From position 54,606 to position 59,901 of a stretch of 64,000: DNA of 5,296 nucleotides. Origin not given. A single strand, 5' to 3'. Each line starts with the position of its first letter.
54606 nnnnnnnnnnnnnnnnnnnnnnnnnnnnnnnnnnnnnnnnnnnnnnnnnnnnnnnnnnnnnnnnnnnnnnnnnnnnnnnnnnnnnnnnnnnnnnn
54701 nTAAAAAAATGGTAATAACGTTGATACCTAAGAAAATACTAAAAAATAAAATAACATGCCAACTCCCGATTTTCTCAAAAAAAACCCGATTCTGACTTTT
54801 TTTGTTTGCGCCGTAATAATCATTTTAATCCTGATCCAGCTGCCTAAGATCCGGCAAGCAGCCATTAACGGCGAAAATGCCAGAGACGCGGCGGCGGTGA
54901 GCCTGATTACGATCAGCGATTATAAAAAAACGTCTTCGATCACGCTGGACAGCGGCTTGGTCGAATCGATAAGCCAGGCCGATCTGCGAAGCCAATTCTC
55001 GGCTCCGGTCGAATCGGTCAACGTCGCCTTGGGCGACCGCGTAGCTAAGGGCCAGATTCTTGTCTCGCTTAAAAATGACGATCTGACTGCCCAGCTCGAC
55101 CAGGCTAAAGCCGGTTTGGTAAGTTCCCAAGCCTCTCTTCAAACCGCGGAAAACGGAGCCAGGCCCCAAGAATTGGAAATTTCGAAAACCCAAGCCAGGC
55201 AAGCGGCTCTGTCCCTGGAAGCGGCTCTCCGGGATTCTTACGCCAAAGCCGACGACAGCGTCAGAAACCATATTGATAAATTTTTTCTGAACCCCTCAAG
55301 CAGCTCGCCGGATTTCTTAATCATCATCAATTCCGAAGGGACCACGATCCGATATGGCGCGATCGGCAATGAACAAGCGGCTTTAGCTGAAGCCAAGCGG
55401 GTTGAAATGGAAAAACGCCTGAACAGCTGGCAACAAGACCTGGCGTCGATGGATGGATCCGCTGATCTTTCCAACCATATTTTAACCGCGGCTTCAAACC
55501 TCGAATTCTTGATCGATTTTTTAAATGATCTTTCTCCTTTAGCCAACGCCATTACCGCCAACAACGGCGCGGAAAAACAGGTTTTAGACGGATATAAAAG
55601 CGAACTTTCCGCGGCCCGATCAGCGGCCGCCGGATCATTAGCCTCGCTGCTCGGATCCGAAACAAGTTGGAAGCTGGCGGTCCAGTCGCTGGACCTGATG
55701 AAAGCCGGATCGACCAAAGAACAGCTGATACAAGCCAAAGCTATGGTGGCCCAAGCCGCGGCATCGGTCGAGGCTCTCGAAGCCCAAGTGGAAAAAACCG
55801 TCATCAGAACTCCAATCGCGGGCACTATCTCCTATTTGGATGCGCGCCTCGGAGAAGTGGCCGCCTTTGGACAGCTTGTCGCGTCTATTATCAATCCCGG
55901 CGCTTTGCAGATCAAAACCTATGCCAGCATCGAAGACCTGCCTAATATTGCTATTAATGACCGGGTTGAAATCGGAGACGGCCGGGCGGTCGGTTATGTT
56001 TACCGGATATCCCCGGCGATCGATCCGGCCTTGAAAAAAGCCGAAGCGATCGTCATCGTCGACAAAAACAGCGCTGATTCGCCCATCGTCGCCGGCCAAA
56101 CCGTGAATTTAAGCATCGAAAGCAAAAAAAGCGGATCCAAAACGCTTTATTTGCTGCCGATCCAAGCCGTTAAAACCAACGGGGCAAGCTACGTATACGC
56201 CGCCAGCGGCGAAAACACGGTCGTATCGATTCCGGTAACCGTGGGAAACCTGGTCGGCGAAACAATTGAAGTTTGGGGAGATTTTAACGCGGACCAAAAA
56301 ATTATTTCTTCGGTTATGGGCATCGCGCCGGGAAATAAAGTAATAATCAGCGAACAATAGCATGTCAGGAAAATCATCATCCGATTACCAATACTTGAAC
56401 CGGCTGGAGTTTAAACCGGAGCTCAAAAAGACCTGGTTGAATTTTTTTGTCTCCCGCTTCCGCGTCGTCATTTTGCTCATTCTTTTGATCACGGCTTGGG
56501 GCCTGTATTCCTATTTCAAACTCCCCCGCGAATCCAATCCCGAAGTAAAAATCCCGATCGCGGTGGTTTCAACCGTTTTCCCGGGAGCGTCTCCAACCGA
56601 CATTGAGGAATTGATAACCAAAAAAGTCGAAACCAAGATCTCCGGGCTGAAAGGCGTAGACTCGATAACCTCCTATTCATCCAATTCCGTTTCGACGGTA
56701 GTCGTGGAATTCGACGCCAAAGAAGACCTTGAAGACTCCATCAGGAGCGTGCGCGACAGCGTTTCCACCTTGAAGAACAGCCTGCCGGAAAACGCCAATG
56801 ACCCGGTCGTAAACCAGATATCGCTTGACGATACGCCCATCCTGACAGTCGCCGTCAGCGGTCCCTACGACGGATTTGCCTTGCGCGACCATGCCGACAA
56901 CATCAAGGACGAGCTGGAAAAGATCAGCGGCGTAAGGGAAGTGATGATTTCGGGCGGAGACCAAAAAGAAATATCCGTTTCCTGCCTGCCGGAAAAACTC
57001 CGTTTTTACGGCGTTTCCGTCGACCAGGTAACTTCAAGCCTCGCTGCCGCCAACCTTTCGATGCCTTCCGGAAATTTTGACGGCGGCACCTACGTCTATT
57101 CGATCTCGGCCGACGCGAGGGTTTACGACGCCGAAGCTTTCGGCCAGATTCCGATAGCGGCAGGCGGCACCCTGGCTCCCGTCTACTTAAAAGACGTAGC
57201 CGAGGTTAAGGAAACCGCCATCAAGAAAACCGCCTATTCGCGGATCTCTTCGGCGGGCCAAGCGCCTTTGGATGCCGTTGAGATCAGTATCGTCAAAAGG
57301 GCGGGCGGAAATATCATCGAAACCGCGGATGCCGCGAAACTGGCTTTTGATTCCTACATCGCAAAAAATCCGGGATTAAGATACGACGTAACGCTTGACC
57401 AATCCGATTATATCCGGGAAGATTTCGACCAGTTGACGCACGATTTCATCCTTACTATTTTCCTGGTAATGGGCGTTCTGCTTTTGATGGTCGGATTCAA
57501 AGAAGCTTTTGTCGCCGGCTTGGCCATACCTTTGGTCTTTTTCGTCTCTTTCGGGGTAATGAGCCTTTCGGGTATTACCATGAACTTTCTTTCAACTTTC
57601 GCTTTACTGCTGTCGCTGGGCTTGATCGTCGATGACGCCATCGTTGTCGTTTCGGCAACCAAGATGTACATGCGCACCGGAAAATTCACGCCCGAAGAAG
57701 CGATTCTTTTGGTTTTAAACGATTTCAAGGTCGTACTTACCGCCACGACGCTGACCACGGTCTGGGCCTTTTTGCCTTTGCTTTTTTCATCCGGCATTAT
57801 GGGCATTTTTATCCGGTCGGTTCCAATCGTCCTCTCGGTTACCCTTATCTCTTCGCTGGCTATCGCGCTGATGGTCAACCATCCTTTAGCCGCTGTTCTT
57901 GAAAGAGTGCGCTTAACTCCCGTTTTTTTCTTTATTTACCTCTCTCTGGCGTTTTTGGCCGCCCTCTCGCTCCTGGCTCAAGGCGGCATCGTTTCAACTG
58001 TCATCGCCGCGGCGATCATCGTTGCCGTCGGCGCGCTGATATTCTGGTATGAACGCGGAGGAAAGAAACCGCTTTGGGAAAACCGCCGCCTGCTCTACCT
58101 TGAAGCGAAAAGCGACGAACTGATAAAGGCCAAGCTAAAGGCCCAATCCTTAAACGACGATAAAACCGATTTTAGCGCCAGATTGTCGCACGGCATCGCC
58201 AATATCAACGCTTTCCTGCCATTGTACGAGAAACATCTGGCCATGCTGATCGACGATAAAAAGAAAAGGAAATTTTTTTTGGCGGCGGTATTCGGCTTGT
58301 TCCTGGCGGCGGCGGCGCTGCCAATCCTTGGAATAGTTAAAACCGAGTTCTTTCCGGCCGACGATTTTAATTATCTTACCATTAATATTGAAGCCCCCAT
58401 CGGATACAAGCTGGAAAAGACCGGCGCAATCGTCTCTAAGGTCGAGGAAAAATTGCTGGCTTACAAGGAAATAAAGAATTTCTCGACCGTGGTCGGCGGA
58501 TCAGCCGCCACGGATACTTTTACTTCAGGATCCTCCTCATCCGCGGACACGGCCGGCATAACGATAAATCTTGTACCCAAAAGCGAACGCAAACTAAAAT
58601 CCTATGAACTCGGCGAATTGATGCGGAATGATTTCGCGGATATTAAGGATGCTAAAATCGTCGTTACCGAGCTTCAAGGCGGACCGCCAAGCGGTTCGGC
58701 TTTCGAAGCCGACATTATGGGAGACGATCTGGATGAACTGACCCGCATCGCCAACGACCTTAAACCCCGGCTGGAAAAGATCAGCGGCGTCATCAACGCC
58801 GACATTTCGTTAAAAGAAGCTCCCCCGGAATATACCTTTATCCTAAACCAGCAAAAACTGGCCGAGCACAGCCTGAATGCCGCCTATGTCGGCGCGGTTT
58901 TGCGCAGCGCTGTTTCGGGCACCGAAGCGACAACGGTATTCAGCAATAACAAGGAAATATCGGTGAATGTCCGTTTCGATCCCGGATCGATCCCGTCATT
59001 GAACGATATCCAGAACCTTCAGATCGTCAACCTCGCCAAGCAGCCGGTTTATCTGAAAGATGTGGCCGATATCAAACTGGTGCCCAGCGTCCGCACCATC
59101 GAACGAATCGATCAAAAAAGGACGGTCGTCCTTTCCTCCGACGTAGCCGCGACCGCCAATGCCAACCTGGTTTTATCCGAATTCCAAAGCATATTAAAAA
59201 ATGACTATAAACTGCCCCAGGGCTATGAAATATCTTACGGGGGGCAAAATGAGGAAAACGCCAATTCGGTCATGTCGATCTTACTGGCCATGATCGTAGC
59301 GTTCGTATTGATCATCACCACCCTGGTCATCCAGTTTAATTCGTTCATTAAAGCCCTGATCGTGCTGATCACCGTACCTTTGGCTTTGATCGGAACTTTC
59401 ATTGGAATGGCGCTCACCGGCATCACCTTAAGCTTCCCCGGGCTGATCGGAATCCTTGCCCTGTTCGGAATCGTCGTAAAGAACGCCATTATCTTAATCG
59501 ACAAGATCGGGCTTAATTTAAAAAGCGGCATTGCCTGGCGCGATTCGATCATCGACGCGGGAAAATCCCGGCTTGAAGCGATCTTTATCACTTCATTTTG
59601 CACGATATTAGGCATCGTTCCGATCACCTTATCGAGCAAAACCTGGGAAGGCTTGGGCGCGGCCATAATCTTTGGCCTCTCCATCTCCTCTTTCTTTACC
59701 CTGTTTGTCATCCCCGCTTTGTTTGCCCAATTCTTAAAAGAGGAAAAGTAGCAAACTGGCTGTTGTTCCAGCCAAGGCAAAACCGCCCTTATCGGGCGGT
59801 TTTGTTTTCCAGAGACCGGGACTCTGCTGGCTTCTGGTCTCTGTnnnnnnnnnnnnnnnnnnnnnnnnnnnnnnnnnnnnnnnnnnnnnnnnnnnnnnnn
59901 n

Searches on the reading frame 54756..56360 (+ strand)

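Call 83: search_protein_families(library=pfam, proteins=[window:54756-56360:+], max_evalue=0.001)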
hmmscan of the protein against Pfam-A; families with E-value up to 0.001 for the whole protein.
window:54756-56360:+ (534 aa): 4 families
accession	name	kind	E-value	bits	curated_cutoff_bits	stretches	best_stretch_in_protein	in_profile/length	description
PF13437.12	HlyD_3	-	2.4e-11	44.8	22.2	1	349-438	1-96/106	HlyD family secretion protein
PF16576.10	HlyD_D23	-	8.3e-06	25.7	30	0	74-117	19-63/214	Barrel-sandwich domain of CusB or HlyD membrane-fusion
PF13533.13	Biotin_lipoyl_2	-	0.00011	22.4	29.8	1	77-105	3-31/32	Biotin-lipoyl like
PF00364.28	Biotin_lipoyl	-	0.0003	21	22.1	0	84-123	15-54/73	Biotin-requiring enzyme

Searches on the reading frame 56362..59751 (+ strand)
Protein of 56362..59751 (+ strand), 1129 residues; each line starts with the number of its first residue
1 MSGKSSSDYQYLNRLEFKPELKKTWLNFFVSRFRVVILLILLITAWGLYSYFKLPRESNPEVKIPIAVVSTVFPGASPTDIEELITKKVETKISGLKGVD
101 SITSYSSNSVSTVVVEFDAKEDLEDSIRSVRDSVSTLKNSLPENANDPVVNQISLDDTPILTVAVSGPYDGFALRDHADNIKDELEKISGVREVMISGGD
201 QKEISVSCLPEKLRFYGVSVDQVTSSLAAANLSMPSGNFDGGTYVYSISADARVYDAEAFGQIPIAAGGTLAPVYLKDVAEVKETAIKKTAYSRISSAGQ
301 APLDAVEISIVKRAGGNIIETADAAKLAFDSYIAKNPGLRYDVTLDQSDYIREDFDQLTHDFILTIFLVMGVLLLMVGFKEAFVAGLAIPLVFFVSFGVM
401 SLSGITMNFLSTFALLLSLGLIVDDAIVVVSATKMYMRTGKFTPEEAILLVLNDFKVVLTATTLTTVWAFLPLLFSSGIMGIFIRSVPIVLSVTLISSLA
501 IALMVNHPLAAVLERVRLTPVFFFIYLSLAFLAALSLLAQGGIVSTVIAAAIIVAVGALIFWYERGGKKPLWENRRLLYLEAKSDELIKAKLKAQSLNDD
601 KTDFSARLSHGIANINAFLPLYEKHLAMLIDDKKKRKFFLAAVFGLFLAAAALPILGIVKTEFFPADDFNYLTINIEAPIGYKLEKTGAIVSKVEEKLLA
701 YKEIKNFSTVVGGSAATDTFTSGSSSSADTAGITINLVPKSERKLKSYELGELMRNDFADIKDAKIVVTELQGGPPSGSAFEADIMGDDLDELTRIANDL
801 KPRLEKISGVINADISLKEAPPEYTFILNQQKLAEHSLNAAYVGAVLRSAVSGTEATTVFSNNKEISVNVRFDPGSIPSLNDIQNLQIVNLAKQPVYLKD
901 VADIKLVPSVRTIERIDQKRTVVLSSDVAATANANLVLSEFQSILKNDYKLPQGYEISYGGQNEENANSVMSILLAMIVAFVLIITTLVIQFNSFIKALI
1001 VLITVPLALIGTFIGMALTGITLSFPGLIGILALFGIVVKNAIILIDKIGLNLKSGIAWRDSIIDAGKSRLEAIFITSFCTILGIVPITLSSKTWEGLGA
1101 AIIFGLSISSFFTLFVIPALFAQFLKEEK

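Call 43: search_protein_families(library=pfam, proteins=[window:56362-59751:+], max_evalue=0.001)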
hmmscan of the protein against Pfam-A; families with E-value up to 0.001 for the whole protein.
window:56362-59751:+ (1129 aa): 2 families
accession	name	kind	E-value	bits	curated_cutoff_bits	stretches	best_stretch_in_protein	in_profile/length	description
PF00873.25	ACR_tran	-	1.9e-168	562.7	28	2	26-513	2-489/1021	AcrB/AcrD/AcrF family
PF03176.21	MMPL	-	0.00041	19.8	20.5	1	969-1122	141-300/333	MMPL family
